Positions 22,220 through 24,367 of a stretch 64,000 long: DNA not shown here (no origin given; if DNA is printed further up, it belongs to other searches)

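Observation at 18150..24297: KaiC homologue fused to a receiver domain, co-operonic with two sensor histidine kinases (non-circadian KaiC signalling module?)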

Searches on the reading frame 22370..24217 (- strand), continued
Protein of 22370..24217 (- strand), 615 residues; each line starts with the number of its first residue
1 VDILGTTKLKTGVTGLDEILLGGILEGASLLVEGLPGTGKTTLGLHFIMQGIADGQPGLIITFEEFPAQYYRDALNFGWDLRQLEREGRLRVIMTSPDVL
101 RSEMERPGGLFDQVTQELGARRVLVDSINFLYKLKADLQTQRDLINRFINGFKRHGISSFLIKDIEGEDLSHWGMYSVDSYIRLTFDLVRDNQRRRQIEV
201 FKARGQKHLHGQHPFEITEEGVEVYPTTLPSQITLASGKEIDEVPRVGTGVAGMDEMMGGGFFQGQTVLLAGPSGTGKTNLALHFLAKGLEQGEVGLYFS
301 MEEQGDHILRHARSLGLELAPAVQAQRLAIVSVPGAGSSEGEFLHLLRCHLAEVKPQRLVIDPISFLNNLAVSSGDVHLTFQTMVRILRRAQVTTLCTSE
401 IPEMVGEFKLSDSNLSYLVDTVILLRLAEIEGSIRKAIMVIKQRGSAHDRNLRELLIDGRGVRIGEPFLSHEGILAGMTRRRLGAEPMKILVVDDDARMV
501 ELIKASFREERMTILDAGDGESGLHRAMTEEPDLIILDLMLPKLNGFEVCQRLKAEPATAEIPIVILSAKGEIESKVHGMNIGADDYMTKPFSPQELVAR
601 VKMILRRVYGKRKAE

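Call 43: find_related_loci(query=window:22370-24208:-, collection=genome_contigs, flank=9000)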
Query window:22370-24208:- (612 aa) in genome_contigs; peptide patterns used: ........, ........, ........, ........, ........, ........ (x = any residue, [..] = any of these).
600 stretches matched a pattern (row limit reached: there are more); 599 encode a relative of the query (tblastn E <= 1e-3); the best 80 are kept; 80 distinct loci.
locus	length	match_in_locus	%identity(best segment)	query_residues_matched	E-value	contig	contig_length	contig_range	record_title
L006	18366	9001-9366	52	486-607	8e-34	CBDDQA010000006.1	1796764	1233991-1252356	MAG: uncultured Candidatus Binatia bacterium isolate 6ae7d3f7-6f3a-412e-99ff-c928d72fc6b4 genome assembly, contig: conti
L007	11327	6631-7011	52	481-605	4e-33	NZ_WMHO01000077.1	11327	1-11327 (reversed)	Sandarakinorhabdus rubra strain MO-4 77, whole genome shotgun sequence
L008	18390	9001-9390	46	481-608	3e-33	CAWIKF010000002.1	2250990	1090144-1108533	MAG: uncultured Verrucomicrobiae bacterium isolate MFD01213.bin.1.241 genome assembly, contig: contig_620, whole genome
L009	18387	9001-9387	51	474-604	7e-33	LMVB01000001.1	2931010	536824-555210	Paenibacillus sp. FJAT-29882 scaffold1, whole genome shotgun sequence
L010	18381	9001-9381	52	481-605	6e-33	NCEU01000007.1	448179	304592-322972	MAG: Sphingomonadales bacterium 32-65-25 04302015_32_scaffold_36, whole genome shotgun sequence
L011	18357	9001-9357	50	486-604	2e-32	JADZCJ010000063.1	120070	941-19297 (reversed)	MAG: Anaerolineae bacterium isolate SJ719 c_000000719769, whole genome shotgun sequence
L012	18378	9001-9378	47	487-612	4e-32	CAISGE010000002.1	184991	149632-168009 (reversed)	MAG: Candidatus Omnitrophica bacterium isolate AM-lipid-02-D9_bin-1187 genome assembly, contig: bin-1187:02/80, whole ge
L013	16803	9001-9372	48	478-604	3e-31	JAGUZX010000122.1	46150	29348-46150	MAG: Desulfovibrio sp. isolate DeMMO6_25 c_000000054300, whole genome shotgun sequence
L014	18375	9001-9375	50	486-612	3e-31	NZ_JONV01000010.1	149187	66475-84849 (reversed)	Salinicoccus luteus DSM 17002 BO53DRAFT_scaffold00006.6_C, whole genome shotgun sequence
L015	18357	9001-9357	52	486-604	6e-31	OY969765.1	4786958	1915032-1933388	MAG: uncultured cyanobacterium isolate MFD03250.bin.1.145 genome assembly, chromosome: 1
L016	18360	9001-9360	48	486-605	8e-31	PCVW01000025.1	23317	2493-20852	MAG: Candidatus Omnitrophica bacterium CG11_big_fil_rev_8_21_14_0_20_64_10 CG11_8_21_14_0.20_scaffold_1148_c, whole geno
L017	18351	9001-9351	53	486-604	1e-30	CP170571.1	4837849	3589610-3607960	Bacillus toyonensis strain GXUN31-2 chromosome, complete genome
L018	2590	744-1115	47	486-609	5e-31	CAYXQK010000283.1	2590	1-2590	MAG TPA_asm: uncultured Syntrophaceae bacterium isolate binchicken_co255_383 genome assembly, contig: k141_2187779, whol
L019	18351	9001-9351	52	486-604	1e-30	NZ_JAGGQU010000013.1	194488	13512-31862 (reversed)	Bacillus sp. ISL-55 ISL55_14, whole genome shotgun sequence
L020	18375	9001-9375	51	487-611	1e-30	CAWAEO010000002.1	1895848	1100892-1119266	MAG: Nitrospirota bacterium isolate MFD03726.bin.2.162 genome assembly, contig: contig_20326, whole genome shotgun seque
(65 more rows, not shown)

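Call 45: list_cluster_members(proteins=[P0001, P0002, P0003, P0009, P0018, P0011, P0014])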
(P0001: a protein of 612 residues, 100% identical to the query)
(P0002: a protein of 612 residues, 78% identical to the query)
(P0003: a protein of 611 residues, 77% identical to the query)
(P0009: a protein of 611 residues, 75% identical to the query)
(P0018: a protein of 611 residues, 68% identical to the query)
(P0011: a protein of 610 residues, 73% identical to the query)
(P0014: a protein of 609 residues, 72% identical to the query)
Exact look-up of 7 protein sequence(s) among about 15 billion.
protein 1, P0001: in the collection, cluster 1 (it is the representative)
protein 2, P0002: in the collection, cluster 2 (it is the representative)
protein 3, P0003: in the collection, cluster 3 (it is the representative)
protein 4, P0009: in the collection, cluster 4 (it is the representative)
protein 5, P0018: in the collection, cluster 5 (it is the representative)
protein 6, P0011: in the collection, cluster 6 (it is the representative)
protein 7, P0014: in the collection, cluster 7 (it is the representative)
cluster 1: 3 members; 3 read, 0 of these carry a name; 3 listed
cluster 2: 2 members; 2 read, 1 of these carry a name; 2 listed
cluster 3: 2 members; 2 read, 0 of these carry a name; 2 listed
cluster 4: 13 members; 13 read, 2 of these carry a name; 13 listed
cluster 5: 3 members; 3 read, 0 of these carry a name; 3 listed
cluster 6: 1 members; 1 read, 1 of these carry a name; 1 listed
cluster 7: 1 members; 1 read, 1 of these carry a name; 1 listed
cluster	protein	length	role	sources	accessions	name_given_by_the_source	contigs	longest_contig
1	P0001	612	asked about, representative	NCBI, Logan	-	-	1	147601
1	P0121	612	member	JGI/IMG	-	-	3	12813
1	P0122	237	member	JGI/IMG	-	-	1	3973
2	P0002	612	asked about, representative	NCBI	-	-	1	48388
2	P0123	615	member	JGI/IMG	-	circadian clock protein KaiC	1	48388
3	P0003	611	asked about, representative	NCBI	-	-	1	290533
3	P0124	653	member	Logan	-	-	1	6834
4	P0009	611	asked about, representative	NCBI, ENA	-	-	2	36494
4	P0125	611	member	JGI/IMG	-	circadian clock protein KaiC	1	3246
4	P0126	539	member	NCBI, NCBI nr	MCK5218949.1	AAA family ATPase, partial [bacterium] | AAA family ATPase [bacterium]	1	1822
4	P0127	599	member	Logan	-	-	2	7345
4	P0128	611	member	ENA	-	-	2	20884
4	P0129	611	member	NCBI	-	-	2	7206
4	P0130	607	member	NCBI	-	-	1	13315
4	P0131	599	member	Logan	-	-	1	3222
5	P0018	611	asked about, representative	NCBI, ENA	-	-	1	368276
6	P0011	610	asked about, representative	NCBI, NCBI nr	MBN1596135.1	response regulator [candidate division FCPU426 bacterium]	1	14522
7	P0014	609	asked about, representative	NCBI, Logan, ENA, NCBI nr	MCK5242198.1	response regulator [bacterium]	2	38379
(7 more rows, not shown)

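Call 49: predict_structure(alignment_id=A2)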
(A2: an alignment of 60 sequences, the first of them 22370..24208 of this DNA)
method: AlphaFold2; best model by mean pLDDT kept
length: 612 residues; sequences in the alignment: 60
mean_pLDDT: 85.6   pTM: 0.72
mean pLDDT of the five models: 85.6, 85.1, 84.6, 83.4, 83.3
residues with pLDDT >= 90: 321; 70-90: 216; 50-70: 64; < 50: 11
segments of 3 or more residues with pLDDT < 50: 571-573, 609-612
pLDDT, mean of each block of 10 residues (from residue 1): 83 95 94 92 96 93 88 93 94 78 76 90 81 69 84 91 65 87 79 93 92 93 83 68 94 94 94 94 97 94 92 95 95 84 95 97 85 88 94 89 52 88 84 91 87 92 81 67 76 91 85 92 88 90 89 84 75 53 78 87 66 30
secondary structure, 60 per line:
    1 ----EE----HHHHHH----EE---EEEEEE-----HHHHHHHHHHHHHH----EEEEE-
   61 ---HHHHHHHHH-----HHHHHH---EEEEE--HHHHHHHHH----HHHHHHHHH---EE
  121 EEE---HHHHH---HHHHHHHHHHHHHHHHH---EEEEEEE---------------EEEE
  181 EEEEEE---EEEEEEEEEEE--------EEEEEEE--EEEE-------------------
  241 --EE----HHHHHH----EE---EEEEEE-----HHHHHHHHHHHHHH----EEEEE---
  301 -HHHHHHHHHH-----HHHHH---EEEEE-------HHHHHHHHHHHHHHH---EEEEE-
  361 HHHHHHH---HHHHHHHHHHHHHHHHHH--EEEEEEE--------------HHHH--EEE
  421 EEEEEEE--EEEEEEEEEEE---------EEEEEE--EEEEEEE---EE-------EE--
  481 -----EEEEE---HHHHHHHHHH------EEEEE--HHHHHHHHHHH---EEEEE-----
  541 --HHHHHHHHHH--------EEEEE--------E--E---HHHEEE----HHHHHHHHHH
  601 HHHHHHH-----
elements in order: H11-16 E26-31 H37-50 E55-59 H64-72 H78-83 E87-91 H94-102 H107-115 E119-123 H127-131 H135-151 E155-161 E177-186 E190-200 E209-215 E218-221 H249-254 E264-269 H275-288 E293-297 H302-311 H317-321 E325-329 H337-351 E355-359 H361-367 H371-388 E391-397 H412-415 E418-427 E430-440 E450-455 E458-464 E486-490 H494-503 E510-514 H517-527 E531-535 H543-552 E561-565 E584-586 H591-607

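Call 51: search_protein_representatives(protein=window:22370-24217:-)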
Query: 615 residues. Proteins with E-value up to 0.001 (for the whole library): 686508; up to 1e-10: 197714; up to 1e-30: 3270. The best 150 are listed.
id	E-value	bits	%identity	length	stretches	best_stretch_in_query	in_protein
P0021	1.3e-254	862.7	65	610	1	6-613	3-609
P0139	1.6e-114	400.1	42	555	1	7-486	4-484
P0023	1.5e-110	387.0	40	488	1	11-487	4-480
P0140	1.7e-97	343.8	38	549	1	8-478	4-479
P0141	9.1e-97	341.5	39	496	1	9-481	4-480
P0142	7.4e-95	335.1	44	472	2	8-229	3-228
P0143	3.0e-94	333.2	37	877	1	9-496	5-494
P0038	9.3e-94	331.5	40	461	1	7-463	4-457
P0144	1.3e-93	331.0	38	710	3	9-298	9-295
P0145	7.7e-93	328.5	37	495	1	7-478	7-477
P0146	8.8e-93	328.3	37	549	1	9-479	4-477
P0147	1.5e-92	327.6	37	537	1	9-526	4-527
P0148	3.2e-92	326.5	37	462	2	9-314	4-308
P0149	1.5e-90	320.9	40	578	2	9-228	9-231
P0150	4.0e-90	319.5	38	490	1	8-465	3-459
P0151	8.4e-90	318.5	32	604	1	8-608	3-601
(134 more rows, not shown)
